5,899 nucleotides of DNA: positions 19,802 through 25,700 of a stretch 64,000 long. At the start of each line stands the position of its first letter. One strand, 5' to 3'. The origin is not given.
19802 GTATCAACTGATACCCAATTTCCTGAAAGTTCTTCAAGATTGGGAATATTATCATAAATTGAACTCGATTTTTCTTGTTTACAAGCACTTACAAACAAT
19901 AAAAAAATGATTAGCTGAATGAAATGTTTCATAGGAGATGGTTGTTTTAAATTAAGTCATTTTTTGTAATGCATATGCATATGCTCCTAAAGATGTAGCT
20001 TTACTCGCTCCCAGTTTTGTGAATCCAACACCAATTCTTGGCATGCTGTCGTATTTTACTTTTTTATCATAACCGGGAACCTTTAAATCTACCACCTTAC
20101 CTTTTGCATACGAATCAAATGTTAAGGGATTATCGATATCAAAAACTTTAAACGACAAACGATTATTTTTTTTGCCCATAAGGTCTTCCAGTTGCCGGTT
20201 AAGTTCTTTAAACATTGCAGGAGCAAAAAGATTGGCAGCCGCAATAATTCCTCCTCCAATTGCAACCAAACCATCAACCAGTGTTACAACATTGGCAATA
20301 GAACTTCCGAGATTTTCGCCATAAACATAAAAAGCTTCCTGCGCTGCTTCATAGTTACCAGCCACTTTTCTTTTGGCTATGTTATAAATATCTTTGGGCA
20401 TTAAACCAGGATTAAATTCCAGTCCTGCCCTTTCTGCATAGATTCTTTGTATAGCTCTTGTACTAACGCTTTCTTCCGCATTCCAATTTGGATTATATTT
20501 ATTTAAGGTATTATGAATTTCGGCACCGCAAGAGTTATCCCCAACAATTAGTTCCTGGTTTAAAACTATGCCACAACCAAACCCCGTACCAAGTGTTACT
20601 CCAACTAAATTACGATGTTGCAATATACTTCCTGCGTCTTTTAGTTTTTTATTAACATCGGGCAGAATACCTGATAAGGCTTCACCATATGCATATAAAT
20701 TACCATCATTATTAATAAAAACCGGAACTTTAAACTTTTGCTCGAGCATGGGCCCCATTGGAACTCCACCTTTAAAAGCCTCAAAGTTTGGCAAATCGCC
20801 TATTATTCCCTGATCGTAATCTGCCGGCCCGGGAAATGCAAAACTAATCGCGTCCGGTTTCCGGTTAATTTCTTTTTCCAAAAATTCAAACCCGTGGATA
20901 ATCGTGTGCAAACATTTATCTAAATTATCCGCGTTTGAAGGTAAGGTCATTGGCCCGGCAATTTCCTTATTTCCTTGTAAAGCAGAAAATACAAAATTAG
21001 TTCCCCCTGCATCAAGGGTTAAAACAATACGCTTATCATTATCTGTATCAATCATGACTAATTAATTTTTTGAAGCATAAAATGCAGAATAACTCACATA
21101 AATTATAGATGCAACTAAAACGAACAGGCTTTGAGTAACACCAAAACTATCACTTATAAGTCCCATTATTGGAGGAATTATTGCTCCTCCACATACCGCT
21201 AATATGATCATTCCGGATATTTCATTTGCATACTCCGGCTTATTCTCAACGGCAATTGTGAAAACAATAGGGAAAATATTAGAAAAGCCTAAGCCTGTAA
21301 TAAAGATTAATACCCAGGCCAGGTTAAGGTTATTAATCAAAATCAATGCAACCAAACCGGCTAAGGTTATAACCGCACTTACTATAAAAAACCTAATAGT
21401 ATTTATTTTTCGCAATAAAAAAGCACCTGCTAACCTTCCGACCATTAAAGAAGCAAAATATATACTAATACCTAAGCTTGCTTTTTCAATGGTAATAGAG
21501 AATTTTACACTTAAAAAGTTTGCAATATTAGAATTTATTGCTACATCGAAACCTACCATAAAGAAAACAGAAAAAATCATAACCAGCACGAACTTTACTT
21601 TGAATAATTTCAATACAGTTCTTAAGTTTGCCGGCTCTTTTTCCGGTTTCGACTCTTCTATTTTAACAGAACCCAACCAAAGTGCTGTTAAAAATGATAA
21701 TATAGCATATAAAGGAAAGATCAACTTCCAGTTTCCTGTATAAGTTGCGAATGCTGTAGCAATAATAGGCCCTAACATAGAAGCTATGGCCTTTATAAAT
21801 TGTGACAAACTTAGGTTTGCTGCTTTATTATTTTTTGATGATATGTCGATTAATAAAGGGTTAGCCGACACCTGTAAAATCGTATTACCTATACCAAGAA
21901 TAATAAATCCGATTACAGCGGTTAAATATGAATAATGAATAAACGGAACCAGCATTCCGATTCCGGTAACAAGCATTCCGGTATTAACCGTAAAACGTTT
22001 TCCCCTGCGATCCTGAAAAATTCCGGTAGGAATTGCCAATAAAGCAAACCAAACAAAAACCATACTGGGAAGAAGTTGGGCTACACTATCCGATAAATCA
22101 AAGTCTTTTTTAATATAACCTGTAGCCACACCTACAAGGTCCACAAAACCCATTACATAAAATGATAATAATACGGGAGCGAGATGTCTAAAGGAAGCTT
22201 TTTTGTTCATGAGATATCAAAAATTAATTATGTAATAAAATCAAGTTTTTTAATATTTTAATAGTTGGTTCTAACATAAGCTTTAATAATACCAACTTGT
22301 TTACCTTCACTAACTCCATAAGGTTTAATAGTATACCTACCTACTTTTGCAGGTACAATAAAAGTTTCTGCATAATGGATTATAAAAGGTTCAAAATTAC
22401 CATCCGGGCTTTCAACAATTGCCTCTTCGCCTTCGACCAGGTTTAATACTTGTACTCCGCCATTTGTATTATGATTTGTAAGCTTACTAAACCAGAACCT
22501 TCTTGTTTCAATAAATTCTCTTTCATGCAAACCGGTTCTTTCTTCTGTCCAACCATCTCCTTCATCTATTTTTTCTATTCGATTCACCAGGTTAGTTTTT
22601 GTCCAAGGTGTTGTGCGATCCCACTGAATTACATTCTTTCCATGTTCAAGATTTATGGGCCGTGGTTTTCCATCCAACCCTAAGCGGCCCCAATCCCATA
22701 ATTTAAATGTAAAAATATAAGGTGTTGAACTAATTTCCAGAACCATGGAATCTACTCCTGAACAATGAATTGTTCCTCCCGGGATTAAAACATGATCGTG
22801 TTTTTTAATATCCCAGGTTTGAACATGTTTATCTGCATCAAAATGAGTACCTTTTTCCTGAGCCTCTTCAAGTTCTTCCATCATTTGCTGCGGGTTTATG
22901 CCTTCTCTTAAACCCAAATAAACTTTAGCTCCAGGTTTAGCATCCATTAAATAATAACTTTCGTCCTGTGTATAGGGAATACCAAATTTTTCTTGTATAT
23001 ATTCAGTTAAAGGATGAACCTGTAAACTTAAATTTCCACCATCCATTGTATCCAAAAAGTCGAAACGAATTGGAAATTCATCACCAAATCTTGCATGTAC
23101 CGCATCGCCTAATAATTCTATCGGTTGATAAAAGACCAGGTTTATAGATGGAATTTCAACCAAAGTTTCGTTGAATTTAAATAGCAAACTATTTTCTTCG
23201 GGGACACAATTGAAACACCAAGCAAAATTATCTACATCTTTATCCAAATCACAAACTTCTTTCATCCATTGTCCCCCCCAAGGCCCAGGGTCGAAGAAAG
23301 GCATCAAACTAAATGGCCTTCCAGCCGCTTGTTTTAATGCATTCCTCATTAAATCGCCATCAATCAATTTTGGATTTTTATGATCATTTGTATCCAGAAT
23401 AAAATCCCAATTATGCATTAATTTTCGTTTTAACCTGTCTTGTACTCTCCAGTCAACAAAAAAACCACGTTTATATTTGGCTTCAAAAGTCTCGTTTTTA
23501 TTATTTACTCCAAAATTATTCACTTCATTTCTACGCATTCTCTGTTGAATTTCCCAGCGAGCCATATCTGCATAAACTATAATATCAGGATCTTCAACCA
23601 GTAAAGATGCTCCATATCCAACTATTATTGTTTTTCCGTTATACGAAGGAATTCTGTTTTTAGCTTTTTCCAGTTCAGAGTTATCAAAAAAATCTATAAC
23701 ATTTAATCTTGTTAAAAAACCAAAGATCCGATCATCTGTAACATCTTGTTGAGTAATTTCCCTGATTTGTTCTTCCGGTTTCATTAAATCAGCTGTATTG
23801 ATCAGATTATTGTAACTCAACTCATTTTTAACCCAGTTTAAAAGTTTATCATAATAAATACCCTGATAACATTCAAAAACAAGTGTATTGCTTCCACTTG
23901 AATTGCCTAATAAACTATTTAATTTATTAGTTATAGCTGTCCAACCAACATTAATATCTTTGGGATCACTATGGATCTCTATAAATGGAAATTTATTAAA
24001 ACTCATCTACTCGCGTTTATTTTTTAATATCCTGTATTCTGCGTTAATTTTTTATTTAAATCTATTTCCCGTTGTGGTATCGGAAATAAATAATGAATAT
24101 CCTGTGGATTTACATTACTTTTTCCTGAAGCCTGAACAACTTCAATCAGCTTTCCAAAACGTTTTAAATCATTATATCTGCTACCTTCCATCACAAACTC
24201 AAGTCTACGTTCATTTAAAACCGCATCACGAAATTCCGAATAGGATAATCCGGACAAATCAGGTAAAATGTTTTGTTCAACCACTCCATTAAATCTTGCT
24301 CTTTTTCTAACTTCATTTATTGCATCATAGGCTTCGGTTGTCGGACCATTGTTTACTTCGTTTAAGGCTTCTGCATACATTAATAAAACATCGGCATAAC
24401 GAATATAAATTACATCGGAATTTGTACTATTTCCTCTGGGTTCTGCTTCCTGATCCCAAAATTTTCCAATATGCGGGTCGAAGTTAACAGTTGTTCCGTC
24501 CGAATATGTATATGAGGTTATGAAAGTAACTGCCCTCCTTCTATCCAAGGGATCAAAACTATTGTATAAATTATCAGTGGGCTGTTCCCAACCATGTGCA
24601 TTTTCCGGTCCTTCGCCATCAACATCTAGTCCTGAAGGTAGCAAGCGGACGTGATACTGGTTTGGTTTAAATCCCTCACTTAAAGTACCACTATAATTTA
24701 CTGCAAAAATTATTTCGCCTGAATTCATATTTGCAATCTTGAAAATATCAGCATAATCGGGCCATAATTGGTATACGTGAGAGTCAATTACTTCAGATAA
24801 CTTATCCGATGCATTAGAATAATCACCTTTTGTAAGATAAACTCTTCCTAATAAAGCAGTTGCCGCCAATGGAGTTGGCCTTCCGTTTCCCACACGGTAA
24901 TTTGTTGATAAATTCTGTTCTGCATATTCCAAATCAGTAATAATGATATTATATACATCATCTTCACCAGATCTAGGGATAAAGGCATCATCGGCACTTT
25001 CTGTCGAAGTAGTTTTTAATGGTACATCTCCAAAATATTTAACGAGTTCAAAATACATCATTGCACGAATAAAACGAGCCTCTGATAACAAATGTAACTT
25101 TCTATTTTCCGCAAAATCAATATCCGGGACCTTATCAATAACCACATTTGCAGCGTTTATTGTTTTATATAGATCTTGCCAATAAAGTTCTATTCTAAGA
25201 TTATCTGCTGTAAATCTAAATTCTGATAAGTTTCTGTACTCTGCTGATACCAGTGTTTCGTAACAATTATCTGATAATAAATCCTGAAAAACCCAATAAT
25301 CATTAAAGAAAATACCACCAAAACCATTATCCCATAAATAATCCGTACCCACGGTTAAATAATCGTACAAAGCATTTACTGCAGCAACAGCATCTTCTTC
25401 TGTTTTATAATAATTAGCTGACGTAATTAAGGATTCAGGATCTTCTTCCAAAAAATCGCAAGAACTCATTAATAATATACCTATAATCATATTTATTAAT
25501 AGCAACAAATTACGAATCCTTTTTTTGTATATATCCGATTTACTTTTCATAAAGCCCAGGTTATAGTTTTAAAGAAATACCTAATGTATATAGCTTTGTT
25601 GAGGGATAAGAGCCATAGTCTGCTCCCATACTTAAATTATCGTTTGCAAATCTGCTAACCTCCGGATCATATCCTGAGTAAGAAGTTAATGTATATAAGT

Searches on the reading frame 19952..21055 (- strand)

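Call 8: search_protein_families(library=pfam, proteins=[window:19952-21055:-], max_evalue=0.01)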
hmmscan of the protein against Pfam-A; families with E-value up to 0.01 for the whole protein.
window:19952-21055:- (367 aa): 2 families
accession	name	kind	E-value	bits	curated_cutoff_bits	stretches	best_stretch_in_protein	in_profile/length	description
PF00480.26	ROK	-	2.6e-26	93.3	22.9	1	12-293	2-266/294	ROK family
PF02685.22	Glucokinase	-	0.008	15.7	22.1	0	179-273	170-265/314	Glucokinase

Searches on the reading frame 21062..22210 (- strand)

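Call 8: search_protein_families(library=pfam, proteins=[window:21062-22210:-], max_evalue=0.01)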
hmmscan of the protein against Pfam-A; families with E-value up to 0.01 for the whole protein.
window:21062-22210:- (382 aa): 2 families
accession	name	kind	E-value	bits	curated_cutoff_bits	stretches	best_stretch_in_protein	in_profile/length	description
PF07690.21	MFS_1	-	7.7e-37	127.4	33.4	1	14-345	3-345/347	Major Facilitator Superfamily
PF00083.30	Sugar_tr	-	0.00014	21.4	22.3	1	56-187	60-194/452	Sugar (and other) transporter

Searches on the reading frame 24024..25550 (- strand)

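Call 8: search_protein_families(library=pfam, proteins=[window:24024-25550:-], max_evalue=0.01)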
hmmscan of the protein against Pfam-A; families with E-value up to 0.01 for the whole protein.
window:24024-25550:- (508 aa): 4 families
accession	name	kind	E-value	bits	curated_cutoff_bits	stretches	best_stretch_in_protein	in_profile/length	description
PF07980.17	SusD_RagB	-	2.4e-42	146.1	23.1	1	347-508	121-297/297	SusD family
PF14322.12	SusD-like_3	-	1.1e-24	88.2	27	1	104-239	58-191/191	Starch-binding associating with outer membrane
PF12771.13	SusD-like_2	-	2.2e-06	27.3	27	1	100-218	39-154/415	Starch-binding associating with outer membrane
PF12741.13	SusD-like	-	0.0039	16.7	27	1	83-219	40-171/495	Susd and RagB outer membrane lipoprotein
